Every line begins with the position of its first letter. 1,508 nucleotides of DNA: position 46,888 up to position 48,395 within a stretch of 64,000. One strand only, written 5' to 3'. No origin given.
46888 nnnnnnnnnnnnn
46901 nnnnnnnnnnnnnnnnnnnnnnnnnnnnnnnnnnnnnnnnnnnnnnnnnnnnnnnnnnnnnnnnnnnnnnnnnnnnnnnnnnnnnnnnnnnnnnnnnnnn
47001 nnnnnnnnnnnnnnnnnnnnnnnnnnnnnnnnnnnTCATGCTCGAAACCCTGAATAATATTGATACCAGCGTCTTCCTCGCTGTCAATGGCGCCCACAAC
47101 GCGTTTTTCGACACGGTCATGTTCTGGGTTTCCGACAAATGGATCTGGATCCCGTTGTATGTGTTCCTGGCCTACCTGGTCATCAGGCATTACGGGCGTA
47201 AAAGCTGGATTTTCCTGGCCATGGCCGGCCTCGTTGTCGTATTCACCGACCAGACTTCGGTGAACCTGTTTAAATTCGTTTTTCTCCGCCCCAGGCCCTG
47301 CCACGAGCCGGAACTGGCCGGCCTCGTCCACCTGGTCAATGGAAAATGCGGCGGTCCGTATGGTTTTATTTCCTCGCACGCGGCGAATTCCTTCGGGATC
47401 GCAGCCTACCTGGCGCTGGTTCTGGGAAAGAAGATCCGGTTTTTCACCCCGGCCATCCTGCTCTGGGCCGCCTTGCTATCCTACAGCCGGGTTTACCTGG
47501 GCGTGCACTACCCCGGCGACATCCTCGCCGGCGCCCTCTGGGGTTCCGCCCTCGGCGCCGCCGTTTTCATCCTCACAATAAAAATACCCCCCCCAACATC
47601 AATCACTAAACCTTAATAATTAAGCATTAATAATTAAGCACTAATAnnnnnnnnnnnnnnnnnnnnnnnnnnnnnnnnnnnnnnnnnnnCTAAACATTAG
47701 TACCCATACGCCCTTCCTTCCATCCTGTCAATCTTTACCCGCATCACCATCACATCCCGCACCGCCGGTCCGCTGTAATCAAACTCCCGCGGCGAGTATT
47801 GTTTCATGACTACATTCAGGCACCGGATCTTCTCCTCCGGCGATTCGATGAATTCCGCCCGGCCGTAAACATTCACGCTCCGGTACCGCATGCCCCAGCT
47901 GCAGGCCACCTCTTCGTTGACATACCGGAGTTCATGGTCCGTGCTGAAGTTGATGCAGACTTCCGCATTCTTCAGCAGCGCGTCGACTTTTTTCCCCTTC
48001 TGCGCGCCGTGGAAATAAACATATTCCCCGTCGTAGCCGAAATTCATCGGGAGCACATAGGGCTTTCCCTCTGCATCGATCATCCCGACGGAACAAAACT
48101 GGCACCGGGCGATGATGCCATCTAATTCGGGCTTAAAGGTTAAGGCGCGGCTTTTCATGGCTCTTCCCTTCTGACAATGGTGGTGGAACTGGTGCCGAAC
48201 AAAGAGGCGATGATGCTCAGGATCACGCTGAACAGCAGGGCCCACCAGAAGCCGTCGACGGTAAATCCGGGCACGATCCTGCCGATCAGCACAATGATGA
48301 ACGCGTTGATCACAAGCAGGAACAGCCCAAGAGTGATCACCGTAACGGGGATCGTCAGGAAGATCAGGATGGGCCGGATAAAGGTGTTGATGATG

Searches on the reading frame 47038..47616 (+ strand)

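Call 13: search_protein_families(library=pfam, proteins=[window:47038-47616:+], max_evalue=0.001)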
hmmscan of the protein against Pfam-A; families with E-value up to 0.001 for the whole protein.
window:47038-47616:+ (192 aa): 2 families
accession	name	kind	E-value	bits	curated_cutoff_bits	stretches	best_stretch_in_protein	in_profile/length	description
PF01569.27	PAP2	-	2.2e-21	76.4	27.2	1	65-179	6-124/130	PAP2 superfamily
PF14378.12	PAP2_3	-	2.1e-05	24.9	27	1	17-169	15-184/190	PAP2 superfamily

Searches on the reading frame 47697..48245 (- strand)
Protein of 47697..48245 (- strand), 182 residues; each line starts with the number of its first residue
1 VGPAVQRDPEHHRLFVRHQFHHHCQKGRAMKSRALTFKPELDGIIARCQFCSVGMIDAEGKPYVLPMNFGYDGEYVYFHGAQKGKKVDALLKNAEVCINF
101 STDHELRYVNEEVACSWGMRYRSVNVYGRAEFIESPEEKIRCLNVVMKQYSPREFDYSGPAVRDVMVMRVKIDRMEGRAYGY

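Call 13: search_protein_families(library=pfam, proteins=[window:47697-48245:-], max_evalue=0.001)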
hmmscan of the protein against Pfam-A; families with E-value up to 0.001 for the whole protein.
window:47697-48245:- (182 aa): 3 families
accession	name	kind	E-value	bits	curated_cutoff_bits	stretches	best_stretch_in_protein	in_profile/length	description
PF12900.13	Pyridox_ox_2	-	2.1e-22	80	27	1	40-178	4-139/140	Pyridoxamine 5'-phosphate oxidase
PF01243.27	PNPOx_N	-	7.4e-14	52.6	28.1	1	38-176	2-117/120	Pyridoxamine 5'-phosphate oxidase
PF04299.18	FMN_bind_2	-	1.3e-05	25.4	22.4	1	44-152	18-136/168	Putative FMN-binding domain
